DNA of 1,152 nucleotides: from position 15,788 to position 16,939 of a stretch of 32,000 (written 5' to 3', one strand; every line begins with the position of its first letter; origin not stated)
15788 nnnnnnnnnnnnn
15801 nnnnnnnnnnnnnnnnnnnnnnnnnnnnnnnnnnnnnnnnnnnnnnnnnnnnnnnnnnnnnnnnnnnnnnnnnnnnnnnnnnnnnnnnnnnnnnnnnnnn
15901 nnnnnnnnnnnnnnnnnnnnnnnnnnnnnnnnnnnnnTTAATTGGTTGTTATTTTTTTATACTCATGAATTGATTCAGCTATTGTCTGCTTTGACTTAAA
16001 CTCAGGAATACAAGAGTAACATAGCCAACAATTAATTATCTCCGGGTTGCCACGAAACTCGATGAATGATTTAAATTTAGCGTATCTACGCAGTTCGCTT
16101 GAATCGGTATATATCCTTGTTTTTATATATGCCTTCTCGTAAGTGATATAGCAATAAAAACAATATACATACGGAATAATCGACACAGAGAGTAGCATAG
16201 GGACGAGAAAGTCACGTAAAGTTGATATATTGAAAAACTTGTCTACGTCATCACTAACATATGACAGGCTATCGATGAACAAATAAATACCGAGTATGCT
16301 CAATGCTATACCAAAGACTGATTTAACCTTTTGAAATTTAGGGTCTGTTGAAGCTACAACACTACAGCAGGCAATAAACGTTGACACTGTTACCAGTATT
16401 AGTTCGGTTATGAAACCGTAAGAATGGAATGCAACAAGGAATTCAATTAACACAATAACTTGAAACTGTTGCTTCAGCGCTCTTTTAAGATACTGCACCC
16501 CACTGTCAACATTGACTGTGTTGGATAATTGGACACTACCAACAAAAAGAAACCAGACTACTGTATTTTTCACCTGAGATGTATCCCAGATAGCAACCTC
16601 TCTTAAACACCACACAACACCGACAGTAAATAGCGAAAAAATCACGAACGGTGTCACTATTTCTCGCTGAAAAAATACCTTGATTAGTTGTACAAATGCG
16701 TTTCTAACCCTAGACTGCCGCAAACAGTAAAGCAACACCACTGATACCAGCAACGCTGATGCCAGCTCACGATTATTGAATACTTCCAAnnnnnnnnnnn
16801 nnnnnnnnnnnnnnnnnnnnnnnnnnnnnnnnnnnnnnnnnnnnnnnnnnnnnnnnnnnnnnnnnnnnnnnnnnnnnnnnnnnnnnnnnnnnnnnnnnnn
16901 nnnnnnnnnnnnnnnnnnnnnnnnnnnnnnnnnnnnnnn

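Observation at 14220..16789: Three co-oriented orphan genes directly downstream of the SMODS-SLATT pair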

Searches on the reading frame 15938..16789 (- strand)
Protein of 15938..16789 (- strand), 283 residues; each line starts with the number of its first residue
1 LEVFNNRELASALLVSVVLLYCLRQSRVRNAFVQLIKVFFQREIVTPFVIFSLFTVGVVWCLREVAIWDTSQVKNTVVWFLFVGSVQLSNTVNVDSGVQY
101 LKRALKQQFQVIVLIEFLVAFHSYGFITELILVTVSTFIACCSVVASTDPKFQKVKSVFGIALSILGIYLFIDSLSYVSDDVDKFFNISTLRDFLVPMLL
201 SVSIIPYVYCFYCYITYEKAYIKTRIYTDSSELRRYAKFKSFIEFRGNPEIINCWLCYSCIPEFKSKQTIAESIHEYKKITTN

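Call 3: search_protein_families(library=pfam, proteins=[window:15938-16789:-], max_evalue=0.1)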
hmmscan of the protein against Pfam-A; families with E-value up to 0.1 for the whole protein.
window:15938-16789:- (283 aa): 2 families
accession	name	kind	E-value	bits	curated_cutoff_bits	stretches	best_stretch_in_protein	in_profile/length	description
PF18917.5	LiaI-LiaF-like_TM1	-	0.055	14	27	0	158-184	2-28/42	LiaI-LiaF-like transmembrane region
PF19592.4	DUF6097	-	0.097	13.3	27.5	0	151-217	59-134/152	Family of unknown function (DUF6097)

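Call 4: search_protein_families(library=padloc, proteins=[window:15938-16789:-], max_evalue=0.1)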
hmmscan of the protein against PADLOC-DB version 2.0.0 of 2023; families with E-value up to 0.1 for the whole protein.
window:15938-16789:- (283 aa): 0 families

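Call 12: find_homologous_proteins(query=window:15938-16789:-)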
Query window:15938-16789:- (283 aa): 31 proteins with E <= 0.001 among 1512 candidates.
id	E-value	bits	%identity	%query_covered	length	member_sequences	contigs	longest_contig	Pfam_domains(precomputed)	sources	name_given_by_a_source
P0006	1.3e-179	613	100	100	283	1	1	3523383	-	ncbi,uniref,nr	ncbi:hypothetical protein [Desulfotalea psychrophila]|uniref:Related to membrane proteins n=1 Tax=De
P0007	3.0e-87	311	50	99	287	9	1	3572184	-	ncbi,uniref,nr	ncbi:hypothetical protein [Oceanisphaera sp. IT1-181]|uniref:hypothetical protein n=1 Tax=Oceanispha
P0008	1.0e-86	309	51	99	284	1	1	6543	-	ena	-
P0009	4.4e-82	294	48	99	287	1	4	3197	-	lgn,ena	-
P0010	7.6e-81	290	48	99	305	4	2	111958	-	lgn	-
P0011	2.9e-80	288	48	99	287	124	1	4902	-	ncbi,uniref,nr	ncbi:hypothetical protein FLL63_12155 [Vibrio cholerae]|uniref:hypothetical protein n=1 Tax=Vibrio c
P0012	1.3e-79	286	49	98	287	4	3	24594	-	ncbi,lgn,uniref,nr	ncbi:hypothetical protein DZF87_24470 [Vibrio parahaemolyticus]|uniref:hypothetical protein n=1 Tax=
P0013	1.5e-78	282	46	98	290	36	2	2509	-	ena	-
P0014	2.3e-78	281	46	98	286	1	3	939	-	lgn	-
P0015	2.4e-78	281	47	98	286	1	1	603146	-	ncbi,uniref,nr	ncbi:hypothetical protein [Vibrio fluminensis]|uniref:hypothetical protein n=1 Tax=Vibrio fluminensi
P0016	2.1e-77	278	48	99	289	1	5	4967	-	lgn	-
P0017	3.3e-77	278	49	98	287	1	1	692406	-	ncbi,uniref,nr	ncbi:hypothetical protein [Vibrio sp. T11.5]|uniref:hypothetical protein n=1 Tax=Vibrio sp. T11.5 Ta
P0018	8.1e-77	276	47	99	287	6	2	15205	-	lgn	-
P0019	6.1e-76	273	48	99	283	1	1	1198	-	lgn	-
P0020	8.9e-76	273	46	99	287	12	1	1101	-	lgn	-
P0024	2.5e-73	265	45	99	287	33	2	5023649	-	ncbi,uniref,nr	ncbi:hypothetical protein M2R28_01550 [Aeromonas hydrophila]|uniref:hypothetical protein n=1 Tax=Aer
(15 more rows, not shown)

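Call 15: find_encoding_contigs(protein=P0007, flank=8000, max_places=3)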
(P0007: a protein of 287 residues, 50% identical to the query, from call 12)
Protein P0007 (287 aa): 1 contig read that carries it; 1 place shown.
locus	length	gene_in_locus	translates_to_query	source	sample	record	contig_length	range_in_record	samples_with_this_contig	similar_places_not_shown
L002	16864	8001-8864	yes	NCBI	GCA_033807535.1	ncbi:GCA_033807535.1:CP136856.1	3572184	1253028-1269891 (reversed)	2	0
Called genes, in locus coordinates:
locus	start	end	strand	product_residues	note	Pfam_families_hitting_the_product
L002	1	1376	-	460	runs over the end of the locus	PF01565:FAD_binding_4, PF08031:BBE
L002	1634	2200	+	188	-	-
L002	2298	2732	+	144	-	PF07929:PRiA4_ORF3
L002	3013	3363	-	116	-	PF01042:Ribonuc_L-PSP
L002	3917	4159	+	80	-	PF01177:Asp_Glu_race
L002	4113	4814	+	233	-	PF02133:Transp_cyt_pur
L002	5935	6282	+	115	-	-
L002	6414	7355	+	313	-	-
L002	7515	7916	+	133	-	PF00903:Glyoxalase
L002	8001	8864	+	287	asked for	-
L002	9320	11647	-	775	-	PF01594:AI-2E_transport, PF13185:GAF_2, PF01590:GAF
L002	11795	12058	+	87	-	-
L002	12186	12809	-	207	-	PF12557:Co_AT_N (weak), PF02572:CobA_CobO_BtuR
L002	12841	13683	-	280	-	PF18796:LPD1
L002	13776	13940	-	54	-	-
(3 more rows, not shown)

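Call 16: find_encoding_contigs(protein=P0024, flank=8000, max_places=3)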
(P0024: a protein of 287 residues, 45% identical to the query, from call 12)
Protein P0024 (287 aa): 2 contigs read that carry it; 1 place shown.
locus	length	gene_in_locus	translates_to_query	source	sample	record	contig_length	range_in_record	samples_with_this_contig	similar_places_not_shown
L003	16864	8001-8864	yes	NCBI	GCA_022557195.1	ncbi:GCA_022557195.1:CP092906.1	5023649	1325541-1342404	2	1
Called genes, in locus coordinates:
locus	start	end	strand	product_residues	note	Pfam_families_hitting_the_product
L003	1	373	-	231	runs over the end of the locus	PF00005:ABC_tran, PF02463:SMC_N (faint), PF13304:AAA_21 (faint)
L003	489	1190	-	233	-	PF00528:BPD_transp_1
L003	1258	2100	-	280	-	PF12849:PBP_like_2, PF04069:OpuAC (weak), PF13531:SBP_bac_11, PF12727:PBP_like (weak)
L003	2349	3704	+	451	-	PF00072:Response_reg, PF00158:Sigma54_activat, PF01078:Mg_chelatase (faint), PF14532:Sigma54_activ_2, PF00004:AAA (faint), PF07728:AAA_5 (weak), PF25601:AAA_lid_14, PF02954:HTH_8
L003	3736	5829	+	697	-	PF17203:sCache_3_2 (faint), PF17201:Cache_3-Cache_2, PF17202:sCache_3_3, PF00512:HisKA, PF02518:HATPase_c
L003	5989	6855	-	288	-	PF12728:HTH_17, PF12727:PBP_like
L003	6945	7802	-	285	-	PF02634:FdhD-NarQ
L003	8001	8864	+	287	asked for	-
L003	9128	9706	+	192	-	PF11749:DUF3305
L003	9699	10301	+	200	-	PF11748:DUF3306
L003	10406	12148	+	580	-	PF12838:Fer4_7 (weak), PF12837:Fer4_6 (faint), PF13183:Fer4_8 (faint), PF13237:Fer4_10 (weak), PF13484:Fer4_16 (faint), PF13187:Fer4_9 (weak), PF13237:Fer4_10 (weak), PF00037:Fer4 (weak), +2 more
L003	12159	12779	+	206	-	PF02613:Nitrate_red_del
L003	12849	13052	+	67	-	-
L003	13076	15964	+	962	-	PF04879:Molybdop_Fe4S4, PF00384:Molybdopterin, PF01568:Molydop_binding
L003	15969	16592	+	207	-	PF13187:Fer4_9 (faint), PF13237:Fer4_10 (faint), PF14697:Fer4_21 (faint), PF13247:Fer4_11, PF00037:Fer4, PF12797:Fer4_2 (weak), PF12837:Fer4_6, PF12838:Fer4_7 (weak)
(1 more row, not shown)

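Call 17: find_encoding_contigs(protein=P0015, flank=8000, max_places=3)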
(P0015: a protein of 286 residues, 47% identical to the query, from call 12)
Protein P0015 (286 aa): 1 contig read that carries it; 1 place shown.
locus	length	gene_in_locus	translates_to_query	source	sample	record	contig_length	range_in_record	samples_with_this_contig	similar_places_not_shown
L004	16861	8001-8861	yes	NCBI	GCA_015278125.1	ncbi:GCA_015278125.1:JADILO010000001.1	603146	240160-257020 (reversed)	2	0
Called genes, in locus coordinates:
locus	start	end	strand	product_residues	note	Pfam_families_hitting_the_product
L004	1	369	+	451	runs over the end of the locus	-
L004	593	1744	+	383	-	-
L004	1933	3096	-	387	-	PF14072:DndB (faint)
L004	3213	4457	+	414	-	-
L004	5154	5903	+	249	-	-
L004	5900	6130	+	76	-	-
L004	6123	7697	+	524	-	-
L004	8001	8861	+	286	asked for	-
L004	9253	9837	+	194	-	-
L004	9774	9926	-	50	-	-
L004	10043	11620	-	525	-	PF02074:Peptidase_M32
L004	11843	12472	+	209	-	PF01810:LysE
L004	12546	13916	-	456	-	PF01235:Na_Ala_symp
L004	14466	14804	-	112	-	PF04320:YggL_50S_bp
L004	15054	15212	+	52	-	-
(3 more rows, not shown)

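Call 23: find_encoding_contigs(protein=P0012, flank=6000, max_places=3)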
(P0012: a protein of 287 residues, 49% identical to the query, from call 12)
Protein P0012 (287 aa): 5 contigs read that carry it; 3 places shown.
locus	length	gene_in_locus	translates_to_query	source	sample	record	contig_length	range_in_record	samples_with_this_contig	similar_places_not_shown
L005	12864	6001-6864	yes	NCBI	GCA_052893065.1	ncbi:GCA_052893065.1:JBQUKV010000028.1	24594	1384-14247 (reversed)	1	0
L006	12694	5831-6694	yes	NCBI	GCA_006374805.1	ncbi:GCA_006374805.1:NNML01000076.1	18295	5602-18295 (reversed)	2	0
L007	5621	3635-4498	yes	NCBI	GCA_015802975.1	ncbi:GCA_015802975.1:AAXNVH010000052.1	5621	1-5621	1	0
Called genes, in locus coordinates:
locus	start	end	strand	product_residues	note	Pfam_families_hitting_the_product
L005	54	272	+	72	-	PF20110:DUF6500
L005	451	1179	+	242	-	-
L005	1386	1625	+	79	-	-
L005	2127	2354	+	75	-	-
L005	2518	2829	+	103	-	-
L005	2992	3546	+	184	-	PF14024:DUF4240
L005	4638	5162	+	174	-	PF13527:Acetyltransf_9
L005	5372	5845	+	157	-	PF13302:Acetyltransf_3, PF00583:Acetyltransf_1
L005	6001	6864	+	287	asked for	-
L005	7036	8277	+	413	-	-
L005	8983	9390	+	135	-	-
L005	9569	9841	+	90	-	PF04973:NMN_transporter (weak)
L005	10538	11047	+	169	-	PF08020:DUF1706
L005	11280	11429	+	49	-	-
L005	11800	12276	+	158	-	PF00583:Acetyltransf_1, PF13673:Acetyltransf_10, PF13508:Acetyltransf_7, PF08445:FR47 (weak)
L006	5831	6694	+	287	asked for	-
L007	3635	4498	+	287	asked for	-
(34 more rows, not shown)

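Call 24: find_encoding_contigs(protein=P0017, flank=6000, max_places=2)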
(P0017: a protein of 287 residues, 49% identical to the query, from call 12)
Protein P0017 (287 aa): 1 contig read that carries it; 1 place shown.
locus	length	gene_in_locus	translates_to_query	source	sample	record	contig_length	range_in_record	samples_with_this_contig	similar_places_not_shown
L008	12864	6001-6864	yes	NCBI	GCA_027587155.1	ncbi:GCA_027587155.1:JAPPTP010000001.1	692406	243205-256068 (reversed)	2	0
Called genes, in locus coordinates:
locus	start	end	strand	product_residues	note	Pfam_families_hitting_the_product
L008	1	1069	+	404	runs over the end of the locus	PF00512:HisKA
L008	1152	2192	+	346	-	PF11059:DUF2860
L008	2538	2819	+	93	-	PF02604:PhdYeFM_antitox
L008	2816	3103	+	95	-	PF05016:ParE_toxin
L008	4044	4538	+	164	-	-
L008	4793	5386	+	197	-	PF14137:DUF4304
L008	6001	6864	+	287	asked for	-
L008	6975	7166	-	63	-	-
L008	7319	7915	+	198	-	-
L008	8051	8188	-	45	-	-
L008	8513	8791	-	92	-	PF01386:Ribosomal_L25p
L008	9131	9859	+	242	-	PF00535:Glycos_transf_2, PF10111:Glyco_tranf_2_2 (weak), PF13641:Glyco_tranf_2_3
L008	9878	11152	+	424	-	PF09335:VTT_dom, PF14067:LssY_C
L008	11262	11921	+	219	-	PF00486:Trans_reg_C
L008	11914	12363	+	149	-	-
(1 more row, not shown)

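Call 25: find_encoding_contigs(protein=P0010, flank=6000, max_places=2)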
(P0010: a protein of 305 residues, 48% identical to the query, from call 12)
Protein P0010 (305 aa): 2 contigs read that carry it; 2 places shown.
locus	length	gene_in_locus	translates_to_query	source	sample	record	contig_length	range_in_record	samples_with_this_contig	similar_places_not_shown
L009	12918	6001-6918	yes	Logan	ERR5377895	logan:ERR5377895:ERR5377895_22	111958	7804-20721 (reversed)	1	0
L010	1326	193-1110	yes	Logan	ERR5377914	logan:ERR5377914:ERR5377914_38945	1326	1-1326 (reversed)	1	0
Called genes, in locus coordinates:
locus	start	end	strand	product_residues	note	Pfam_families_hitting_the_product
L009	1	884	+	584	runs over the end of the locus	PF01565:FAD_binding_4, PF09330:Lact-deh-memb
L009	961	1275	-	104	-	PF13744:HTH_37, PF01381:HTH_3 (weak)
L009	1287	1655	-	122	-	PF05973:Gp49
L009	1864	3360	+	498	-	PF02074:Peptidase_M32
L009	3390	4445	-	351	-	PF08240:ADH_N, PF00107:ADH_zinc_N, PF13602:ADH_zinc_N_2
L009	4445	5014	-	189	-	PF00440:TetR_N (weak)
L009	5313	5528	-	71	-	-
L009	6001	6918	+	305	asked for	-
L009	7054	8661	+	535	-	PF18733:HEPN_LA2681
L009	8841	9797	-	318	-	PF23023:Anti-Pycsar_Apyc1, PF00753:Lactamase_B, PF12706:Lactamase_B_2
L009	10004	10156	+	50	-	-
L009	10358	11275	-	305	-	PF12852:Cupin_6, PF00165:HTH_AraC (weak), PF12833:HTH_18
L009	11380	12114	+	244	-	PF00106:adh_short, PF08659:KR, PF13561:adh_short_C2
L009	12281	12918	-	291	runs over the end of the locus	PF03690:MYG1_exonuc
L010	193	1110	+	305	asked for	-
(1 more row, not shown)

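Call 54: search_protein_families(library=phrogs, proteins=[window:15938-16789:-], max_evalue=0.01)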
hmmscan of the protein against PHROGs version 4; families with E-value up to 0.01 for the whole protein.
window:15938-16789:- (283 aa): 0 families

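Call 55: search_protein_families(library=ncbifam, proteins=[window:15938-16789:-], max_evalue=0.01)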
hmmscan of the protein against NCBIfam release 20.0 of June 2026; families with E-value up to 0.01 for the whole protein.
window:15938-16789:- (283 aa): 0 families

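Call 58: find_related_loci(query=A3, collection=viral_contigs, flank=6000)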
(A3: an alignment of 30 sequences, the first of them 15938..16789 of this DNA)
Query A3 (283 aa) in viral_contigs; peptide patterns used: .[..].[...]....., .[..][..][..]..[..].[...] (x = any residue, [..] = any of these).
55 stretches matched a pattern; 1 encode a relative of the query (tblastn E <= 1e-3); 1 distinct loci.
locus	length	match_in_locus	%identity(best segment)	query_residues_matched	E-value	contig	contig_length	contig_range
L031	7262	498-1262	31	1-255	2e-40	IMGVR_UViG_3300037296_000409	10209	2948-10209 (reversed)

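Call 62: predict_structure(alignment_id=A3)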
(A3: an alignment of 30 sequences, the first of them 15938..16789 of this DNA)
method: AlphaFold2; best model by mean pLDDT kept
length: 283 residues; sequences in the alignment: 30
mean_pLDDT: 77.7   pTM: 0.61
mean pLDDT of the five models: 77.7, 76.6, 76.0, 70.0, 68.0
residues with pLDDT >= 90: 57; 70-90: 159; 50-70: 59; < 50: 8
segments of 3 or more residues with pLDDT < 50: 118-120
pLDDT, mean of each block of 10 residues (from residue 1): 60 78 81 76 81 91 87 78 72 64 69 53 58 73 75 82 77 65 63 76 84 85 90 94 91 91 93 92 71
secondary structure, 60 per line:
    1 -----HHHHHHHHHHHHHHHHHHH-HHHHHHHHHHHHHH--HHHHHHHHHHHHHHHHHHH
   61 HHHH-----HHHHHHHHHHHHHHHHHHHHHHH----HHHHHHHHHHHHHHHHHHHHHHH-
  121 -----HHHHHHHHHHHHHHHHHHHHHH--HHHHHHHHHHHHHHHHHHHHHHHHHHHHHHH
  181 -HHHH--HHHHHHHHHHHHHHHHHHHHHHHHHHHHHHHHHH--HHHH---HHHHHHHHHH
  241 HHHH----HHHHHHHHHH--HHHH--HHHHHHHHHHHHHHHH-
elements in order: H6-24 H26-39 H42-64 H70-92 H97-119 H126-147 H150-180 H182-185 H188-221 H224-227 H231-244 H249-258 H261-264 H267-282

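Call 66: fold_search(model_id=the predicted structure, library=pdb)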
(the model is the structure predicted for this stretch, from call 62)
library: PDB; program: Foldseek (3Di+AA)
matches with E <= 10: 51; with E <= 0.001: 0
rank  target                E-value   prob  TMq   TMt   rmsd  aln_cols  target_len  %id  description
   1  7vq3_A                2.7e+00  0.08  0.21  0.17  15.5       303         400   14  The apo-state AtALMT1 structures at pH 5 (ALMT1apo/pH5) (released 2021-12-01)
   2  4ons_A                2.7e+00  0.07  0.18  0.21  25.2       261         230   10  Structural and thermodynamic characterization of cadherin-beta-catenin-alpha-catenin complex formation (released 2014-04-09)
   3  7vq7_A                2.8e+00  0.07  0.19  0.16  15.6       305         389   14  The Al-bound AtALMT1 structure at pH 5 (ALMT1Al/pH5) (released 2021-12-01)
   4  6mrt_A                3.0e+00  0.05  0.17  0.17  29.6       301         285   13  12-meric ClyA pore complex (released 2019-05-15)
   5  5o9h_A                3.1e+00  0.03  0.12  0.12  23.9       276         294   12  Crystal structure of thermostabilised human C5a anaphylatoxin chemotactic receptor 1 (C5aR) in complex with NDT9513727 (released 2018-01-10)
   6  1h6g_B                3.8e+00  0.08  0.20  0.23  24.9       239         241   11  alpha-catenin M-domain (released 2001-08-07)
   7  8h8j_C                4.0e+00  0.06  0.17  0.17  24.1       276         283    9  Lodoxamide-bound GPR35 in complex with G13 (released 2023-02-08)
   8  3qa8_A                4.0e+00  0.03  0.10  0.05  30.7       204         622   12  Crystal Structure of inhibitor of kappa B kinase beta (released 2011-04-06)
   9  5xg2                  4.1e+00  0.04  0.15  0.17  41.6       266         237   12  Crystal structure of a coiled-coil segment (residues 345-468 and 694-814) of Pyrococcus yayanosii Smc (released 2017-06-07)
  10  5cwf_B                4.5e+00  0.06  0.15  0.21  20.4       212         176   10  Crystal structure of de novo designed helical repeat protein DHR8 (released 2015-12-16)
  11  8rsq                  5.0e+00  0.14  0.25  0.20  15.0       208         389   14  Crystal structure of marine actinobacteria clade rhodopsin (MAR) - human GTPase Arf1 (L8K,Q71L) chimera; Ground state (released 2025-04-02)
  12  8iyj_R4               5.0e+00  0.02  0.13  0.10  46.3       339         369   10  Cryo-EM structure of the 48-nm repeat doublet microtubule from mouse sperm (released 2023-07-05)
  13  5nnv_B                5.2e+00  0.03  0.14  0.17  37.5       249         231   12  Structure of a Bacillus subtilis Smc coiled coil middle fragment (released 2017-06-21)
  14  5ogk_G                5.2e+00  0.03  0.17  0.16  19.3       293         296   10  Crystal structure of a nucleotide sugar transporter with bound nucleotide sugar. (released 2017-11-22)
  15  8to0_GY               5.2e+00  0.02  0.10  0.10  35.9       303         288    8  48-nm repeating structure of doublets from mouse sperm flagella (released 2023-11-01)
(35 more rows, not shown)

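Call 95: search_dna_similar(query=window:15938-16789:-, collection=plasmids, mode=protein, max_rows=10)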
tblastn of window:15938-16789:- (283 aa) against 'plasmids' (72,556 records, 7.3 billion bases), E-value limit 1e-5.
Records with a match: 4; places in all: 4; records where one place covers at least 80% of the query: 4.
Best place of each record, by identity: <60% 4.
By first word of the organism name: Arcobacter 2; Salmonella 1; Clostridium 1.
By predicted mobility (MOB-suite, as given by PLSDB): non-mobilizable 4.
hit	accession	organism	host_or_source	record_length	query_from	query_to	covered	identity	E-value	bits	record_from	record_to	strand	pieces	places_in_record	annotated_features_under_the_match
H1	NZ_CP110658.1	Salmonella enterica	stool,Homo sapiens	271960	25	283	92%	29.5%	1e-28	122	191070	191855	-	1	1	membrane protein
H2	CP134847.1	Arcobacter sp. AZ-2023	food,chicken meat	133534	1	273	96%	25.0%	1e-26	116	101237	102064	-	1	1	hypothetical protein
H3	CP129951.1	Arcobacter sp. DSM 115972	animal,chicken meat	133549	1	273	96%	25.0%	1e-26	116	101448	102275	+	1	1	hypothetical protein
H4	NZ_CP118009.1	Clostridium perfringens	Homo sapiens,pure cell culture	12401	30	283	90%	26.0%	5e-10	67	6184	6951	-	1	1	hypothetical protein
